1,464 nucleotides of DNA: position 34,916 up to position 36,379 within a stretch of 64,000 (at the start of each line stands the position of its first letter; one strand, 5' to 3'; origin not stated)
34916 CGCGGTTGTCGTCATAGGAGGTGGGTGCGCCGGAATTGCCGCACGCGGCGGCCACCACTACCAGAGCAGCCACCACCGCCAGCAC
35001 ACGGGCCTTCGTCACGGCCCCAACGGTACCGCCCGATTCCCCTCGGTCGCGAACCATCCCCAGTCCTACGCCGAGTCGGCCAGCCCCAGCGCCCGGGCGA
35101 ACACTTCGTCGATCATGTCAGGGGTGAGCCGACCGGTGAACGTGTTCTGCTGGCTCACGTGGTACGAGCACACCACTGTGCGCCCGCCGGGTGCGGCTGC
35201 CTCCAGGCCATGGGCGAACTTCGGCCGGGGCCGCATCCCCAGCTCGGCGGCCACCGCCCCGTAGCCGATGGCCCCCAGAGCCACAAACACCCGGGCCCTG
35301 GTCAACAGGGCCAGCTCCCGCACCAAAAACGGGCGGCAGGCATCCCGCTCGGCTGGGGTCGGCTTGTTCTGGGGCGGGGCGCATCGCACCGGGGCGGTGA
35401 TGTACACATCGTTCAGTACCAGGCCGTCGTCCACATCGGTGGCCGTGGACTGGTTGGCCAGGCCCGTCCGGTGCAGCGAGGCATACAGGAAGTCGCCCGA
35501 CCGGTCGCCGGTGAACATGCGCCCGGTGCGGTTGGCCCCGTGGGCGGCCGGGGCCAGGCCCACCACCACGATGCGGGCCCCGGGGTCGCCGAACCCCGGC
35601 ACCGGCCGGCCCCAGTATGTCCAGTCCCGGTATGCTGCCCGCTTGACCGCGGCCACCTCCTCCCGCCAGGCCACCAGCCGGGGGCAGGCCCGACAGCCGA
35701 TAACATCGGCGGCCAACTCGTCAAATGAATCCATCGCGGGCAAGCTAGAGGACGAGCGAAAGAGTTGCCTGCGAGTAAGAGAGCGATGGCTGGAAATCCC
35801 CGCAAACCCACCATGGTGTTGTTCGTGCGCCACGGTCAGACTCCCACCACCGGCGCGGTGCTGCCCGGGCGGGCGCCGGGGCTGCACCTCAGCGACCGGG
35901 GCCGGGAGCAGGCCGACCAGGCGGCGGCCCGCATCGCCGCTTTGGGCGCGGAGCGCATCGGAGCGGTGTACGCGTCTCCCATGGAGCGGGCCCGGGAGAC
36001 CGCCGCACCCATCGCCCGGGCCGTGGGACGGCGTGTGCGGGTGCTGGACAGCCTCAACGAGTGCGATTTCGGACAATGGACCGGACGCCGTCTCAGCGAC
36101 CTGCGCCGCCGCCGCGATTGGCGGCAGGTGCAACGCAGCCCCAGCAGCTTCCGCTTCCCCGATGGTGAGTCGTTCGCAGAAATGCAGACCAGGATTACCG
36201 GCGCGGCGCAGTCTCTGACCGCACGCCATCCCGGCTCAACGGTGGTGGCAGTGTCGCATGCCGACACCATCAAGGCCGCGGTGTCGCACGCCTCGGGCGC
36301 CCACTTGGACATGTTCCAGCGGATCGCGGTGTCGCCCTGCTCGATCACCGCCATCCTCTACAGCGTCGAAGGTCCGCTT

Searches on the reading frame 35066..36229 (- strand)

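Call 42: search_protein_families(library=pfam, proteins=[window:35066-36229:-], max_evalue=0.001)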
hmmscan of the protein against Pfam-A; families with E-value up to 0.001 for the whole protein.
window:35066-36229:- (387 aa): 1 family
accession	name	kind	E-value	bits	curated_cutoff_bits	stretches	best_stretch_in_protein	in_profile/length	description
PF03167.25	UDG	-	9.9e-27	94.2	24.3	1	211-378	1-138/141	Uracil DNA glycosylase superfamily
